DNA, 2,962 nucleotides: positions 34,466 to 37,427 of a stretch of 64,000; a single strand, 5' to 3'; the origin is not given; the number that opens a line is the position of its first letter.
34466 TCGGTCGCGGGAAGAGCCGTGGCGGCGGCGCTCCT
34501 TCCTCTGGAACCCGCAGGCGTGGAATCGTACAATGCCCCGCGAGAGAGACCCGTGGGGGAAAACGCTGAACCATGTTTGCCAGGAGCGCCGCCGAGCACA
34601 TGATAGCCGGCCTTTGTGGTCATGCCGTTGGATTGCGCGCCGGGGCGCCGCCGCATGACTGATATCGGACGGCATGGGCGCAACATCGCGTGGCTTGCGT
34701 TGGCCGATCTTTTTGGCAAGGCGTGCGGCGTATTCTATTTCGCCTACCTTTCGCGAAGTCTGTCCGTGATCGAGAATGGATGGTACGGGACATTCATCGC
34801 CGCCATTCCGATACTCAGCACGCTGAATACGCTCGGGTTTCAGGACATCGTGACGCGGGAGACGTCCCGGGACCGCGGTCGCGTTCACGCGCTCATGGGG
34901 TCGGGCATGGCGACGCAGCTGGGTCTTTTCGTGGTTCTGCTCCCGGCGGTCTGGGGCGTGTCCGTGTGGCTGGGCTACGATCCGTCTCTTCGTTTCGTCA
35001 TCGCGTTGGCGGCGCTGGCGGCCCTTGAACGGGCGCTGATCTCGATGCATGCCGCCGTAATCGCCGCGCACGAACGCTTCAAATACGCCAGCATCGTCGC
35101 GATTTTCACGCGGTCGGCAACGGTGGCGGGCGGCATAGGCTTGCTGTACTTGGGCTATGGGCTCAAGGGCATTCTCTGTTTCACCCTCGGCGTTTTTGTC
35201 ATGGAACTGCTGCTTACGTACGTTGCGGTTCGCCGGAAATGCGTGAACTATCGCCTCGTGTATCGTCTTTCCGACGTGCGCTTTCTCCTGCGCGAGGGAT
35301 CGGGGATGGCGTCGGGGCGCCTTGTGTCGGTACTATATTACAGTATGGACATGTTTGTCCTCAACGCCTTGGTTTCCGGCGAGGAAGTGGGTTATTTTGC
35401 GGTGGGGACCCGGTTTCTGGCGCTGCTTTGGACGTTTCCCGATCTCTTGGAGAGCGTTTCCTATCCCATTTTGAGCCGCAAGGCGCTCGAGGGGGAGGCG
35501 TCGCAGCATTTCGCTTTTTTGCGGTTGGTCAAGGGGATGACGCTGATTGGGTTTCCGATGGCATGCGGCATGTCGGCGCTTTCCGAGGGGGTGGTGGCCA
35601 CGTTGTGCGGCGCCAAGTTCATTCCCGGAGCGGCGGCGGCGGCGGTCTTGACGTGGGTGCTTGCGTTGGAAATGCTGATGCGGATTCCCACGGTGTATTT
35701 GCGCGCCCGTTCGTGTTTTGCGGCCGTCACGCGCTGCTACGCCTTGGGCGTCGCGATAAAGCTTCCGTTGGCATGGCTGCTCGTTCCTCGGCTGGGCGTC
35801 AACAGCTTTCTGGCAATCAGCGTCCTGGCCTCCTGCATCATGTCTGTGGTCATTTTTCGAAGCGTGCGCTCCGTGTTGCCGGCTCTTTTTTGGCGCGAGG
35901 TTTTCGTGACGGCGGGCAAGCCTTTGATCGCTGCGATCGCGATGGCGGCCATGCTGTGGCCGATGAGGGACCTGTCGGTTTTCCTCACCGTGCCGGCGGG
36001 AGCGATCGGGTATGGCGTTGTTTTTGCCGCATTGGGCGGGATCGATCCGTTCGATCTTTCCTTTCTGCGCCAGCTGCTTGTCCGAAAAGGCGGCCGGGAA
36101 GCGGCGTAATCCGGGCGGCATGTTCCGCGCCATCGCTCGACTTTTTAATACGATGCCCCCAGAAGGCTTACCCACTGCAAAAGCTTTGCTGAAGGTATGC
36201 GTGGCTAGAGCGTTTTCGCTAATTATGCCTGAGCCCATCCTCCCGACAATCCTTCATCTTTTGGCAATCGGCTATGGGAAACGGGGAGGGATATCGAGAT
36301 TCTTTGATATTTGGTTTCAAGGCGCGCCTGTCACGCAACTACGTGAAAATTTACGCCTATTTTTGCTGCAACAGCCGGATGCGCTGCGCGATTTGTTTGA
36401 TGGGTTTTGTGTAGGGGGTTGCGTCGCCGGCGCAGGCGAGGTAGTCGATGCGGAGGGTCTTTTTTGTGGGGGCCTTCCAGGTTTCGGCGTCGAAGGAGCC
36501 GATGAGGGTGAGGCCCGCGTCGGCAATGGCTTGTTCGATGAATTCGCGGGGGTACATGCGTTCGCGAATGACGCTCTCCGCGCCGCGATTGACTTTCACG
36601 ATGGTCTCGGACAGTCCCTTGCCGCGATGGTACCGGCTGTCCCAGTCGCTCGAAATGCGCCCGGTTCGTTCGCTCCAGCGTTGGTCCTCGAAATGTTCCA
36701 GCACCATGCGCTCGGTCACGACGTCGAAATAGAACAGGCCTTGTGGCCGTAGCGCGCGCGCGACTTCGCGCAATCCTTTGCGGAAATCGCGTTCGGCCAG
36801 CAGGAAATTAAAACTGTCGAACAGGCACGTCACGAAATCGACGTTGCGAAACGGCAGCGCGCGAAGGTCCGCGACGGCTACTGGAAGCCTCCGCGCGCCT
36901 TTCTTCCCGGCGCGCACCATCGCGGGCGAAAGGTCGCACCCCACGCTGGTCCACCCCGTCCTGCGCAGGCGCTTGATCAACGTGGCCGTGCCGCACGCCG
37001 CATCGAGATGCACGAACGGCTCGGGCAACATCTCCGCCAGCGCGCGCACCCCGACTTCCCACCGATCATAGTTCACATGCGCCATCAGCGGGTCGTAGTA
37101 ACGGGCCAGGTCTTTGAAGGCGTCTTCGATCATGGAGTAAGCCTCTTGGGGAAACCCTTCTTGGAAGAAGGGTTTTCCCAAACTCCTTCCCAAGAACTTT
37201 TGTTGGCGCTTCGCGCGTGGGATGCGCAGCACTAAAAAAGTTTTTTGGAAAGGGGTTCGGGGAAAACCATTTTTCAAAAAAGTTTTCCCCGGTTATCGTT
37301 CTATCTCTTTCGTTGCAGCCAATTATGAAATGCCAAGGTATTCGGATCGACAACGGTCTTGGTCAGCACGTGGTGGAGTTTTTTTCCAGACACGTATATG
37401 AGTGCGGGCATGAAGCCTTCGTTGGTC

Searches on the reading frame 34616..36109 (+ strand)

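Call 65: search_protein_families(library=pfam, proteins=[window:34616-36109:+], max_evalue=0.0001)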
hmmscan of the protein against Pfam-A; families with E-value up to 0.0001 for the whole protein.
window:34616-36109:+ (497 aa): 2 families
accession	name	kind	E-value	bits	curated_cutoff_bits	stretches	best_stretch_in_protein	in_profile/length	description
PF13440.11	Polysacc_synt_3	-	5.2e-21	75.6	23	1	45-336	2-289/293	Polysaccharide biosynthesis protein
PF01943.22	Polysacc_synt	-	5.3e-20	72.4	28.2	1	21-288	2-272/274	Polysaccharide biosynthesis protein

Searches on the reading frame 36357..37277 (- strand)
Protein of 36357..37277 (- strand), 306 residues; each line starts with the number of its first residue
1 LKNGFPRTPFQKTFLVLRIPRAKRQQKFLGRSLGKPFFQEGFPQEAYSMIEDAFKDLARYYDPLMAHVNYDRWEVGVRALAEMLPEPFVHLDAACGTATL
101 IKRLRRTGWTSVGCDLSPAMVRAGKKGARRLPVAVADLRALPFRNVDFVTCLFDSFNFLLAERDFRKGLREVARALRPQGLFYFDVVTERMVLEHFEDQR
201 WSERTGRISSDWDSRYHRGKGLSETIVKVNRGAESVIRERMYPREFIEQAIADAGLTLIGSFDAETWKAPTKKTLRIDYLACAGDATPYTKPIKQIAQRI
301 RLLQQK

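Call 65: search_protein_families(library=pfam, proteins=[window:36357-37277:-], max_evalue=0.0001)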
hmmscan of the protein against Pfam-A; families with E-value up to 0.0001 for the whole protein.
window:36357-37277:- (306 aa): 6 families
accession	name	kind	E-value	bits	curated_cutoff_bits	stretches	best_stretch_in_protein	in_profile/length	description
PF13649.12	Methyltransf_25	-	5.3e-16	59.5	27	1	91-180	2-97/97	Methyltransferase domain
PF08241.18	Methyltransf_11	-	5.4e-16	59.4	21.2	1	91-184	1-95/95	Methyltransferase domain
PF08242.18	Methyltransf_12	-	4.5e-12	47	30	1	91-182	1-98/98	Methyltransferase domain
PF13489.12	Methyltransf_23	-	3.4e-07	30.6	27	1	76-200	12-124/164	Methyltransferase domain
PF13847.12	Methyltransf_31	-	7.9e-07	29.3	27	1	91-198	8-124/145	Methyltransferase domain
PF01209.24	Ubie_methyltran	-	3.1e-05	23.9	20.1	1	50-183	9-150/233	ubiE/COQ5 methyltransferase family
